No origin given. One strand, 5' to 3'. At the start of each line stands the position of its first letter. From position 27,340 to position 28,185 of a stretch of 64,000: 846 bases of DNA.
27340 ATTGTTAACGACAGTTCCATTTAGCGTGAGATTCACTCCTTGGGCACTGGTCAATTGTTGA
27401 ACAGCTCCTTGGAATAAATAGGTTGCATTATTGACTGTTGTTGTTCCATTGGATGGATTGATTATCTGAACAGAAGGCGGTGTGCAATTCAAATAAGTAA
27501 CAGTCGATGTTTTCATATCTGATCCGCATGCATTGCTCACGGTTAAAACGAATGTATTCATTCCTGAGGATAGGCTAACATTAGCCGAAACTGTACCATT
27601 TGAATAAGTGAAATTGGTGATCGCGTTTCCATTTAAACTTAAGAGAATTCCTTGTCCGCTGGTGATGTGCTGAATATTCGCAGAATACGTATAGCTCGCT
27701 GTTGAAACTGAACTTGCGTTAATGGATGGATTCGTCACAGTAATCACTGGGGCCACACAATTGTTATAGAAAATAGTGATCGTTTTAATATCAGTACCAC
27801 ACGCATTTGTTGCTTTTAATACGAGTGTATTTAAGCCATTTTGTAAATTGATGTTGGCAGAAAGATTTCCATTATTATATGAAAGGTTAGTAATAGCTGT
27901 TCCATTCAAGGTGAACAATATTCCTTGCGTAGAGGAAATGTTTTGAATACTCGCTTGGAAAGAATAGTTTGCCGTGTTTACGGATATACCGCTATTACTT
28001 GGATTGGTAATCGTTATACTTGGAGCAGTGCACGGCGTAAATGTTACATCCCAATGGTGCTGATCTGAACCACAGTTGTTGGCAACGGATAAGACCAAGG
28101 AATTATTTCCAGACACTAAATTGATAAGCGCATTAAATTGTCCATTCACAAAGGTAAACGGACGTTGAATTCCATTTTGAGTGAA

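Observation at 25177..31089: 1970-aa protein with a beta-barrel-like N-terminus, 17 repeats and a disordered basic tail, but no T9SS sorting domain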

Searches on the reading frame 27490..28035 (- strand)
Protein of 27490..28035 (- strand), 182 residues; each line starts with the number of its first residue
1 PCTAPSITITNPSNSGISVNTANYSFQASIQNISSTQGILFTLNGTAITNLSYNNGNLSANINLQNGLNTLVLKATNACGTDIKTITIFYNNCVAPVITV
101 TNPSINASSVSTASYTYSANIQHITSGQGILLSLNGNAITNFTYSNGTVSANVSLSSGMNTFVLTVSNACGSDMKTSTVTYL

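Call 49: predict_structure(alignment_id=A3)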
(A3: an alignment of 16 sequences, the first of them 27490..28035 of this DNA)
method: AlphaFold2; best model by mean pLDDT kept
length: 182 residues; sequences in the alignment: 16
mean_pLDDT: 93.0   pTM: 0.65
mean pLDDT of the five models: 93.0, 92.5, 92.4, 92.3, 92.0
residues with pLDDT >= 90: 145; 70-90: 37; 50-70: 0; < 50: 0
segments of 3 or more residues with pLDDT < 50: none
pLDDT, mean of each block of 10 residues (from residue 1): 92 91 94 89 95 94 94 96 96 88 88 95 88 96 94 96 93 94 94
secondary structure, 60 per line:
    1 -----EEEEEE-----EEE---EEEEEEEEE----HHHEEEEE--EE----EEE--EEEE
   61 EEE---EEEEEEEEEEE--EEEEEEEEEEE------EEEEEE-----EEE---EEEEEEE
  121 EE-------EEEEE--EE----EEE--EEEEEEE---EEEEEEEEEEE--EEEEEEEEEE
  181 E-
elements in order: E6-11 E17-19 E23-31 E39-43 E52-54 E57-63 E67-77 E80-90 E97-102 E108-110 E114-122 E130-134 E143-145 E148-154 E158-168 E171-181

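Call 52: fold_search(model_id=the predicted structure, library=pdb)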
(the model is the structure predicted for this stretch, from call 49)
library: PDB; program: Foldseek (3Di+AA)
matches with E <= 10: 1773; with E <= 0.001: 415
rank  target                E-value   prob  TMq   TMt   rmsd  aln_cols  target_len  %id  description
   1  2f8v_A                1.1e-08  1.00  0.46  0.43   7.0       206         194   13  Structure of full length telethonin in complex with the N-terminus of titin (released 2006-06-27)
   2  2f8v_D                1.3e-08  1.00  0.43  0.41   7.4       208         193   14  Structure of full length telethonin in complex with the N-terminus of titin (released 2006-06-27)
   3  6fwx_B                1.3e-08  1.00  0.42  0.39  12.3       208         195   14  Chimeric titin Z1Z2-Z1Z2 tandem (Z1212) functionalized with a GRGDS exogenous peptide from fibronectin (released 2019-03-27)
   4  2f8v_C                1.5e-08  1.00  0.44  0.42   7.1       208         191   14  Structure of full length telethonin in complex with the N-terminus of titin (released 2006-06-27)
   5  2a38_A                1.9e-08  1.00  0.43  0.41   7.6       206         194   14  Crystal structure of the N-Terminus of titin (released 2006-06-24)
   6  6fwx_A                2.3e-08  1.00  0.47  0.44   6.9       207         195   15  Chimeric titin Z1Z2-Z1Z2 tandem (Z1212) functionalized with a GRGDS exogenous peptide from fibronectin (released 2019-03-27)
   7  1ya5_A                2.3e-08  1.00  0.45  0.42   7.1       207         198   13  Crystal structure of the titin domains z1z2 in complex with telethonin (released 2005-12-20)
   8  6sdb_A                2.7e-08  1.00  0.45  0.42  10.4       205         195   12  Chimeric titin Z1Z2 functionalized with a KLER exogenous peptide from decorin (released 2019-09-18)
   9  1ya5_B                3.0e-08  1.00  0.45  0.42   7.5       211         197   14  Crystal structure of the titin domains z1z2 in complex with telethonin (released 2005-12-20)
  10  6sdb_B                3.5e-08  1.00  0.40  0.37  15.2       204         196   13  Chimeric titin Z1Z2 functionalized with a KLER exogenous peptide from decorin (released 2019-09-18)
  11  2xy1                  6.6e-08  1.00  0.43  0.42   7.2       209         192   15  CRYSTAL STRUCTURE OF NCAM2 IG3-4 (released 2011-02-23)
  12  6sdb_E                8.1e-08  1.00  0.42  0.40   9.9       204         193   14  Chimeric titin Z1Z2 functionalized with a KLER exogenous peptide from decorin (released 2019-09-18)
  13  2yd6                  1.6e-07  1.00  0.37  0.35  15.9       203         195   10  Crystal structure of the N-terminal Ig1-2 module of Human Receptor Protein Tyrosine Phosphatase Delta (released 2011-04-13)
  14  2yn5_B                2.2e-07  1.00  0.47  0.35   7.2       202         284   20  Structural insight into the giant calcium-binding adhesin SiiE: implications for the adhesion of Salmonella enterica t (released 2013-04-03)
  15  2rik                  2.4e-07  1.00  0.47  0.35   6.6       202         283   10  I-band fragment I67-I69 from titin (released 2008-01-22)
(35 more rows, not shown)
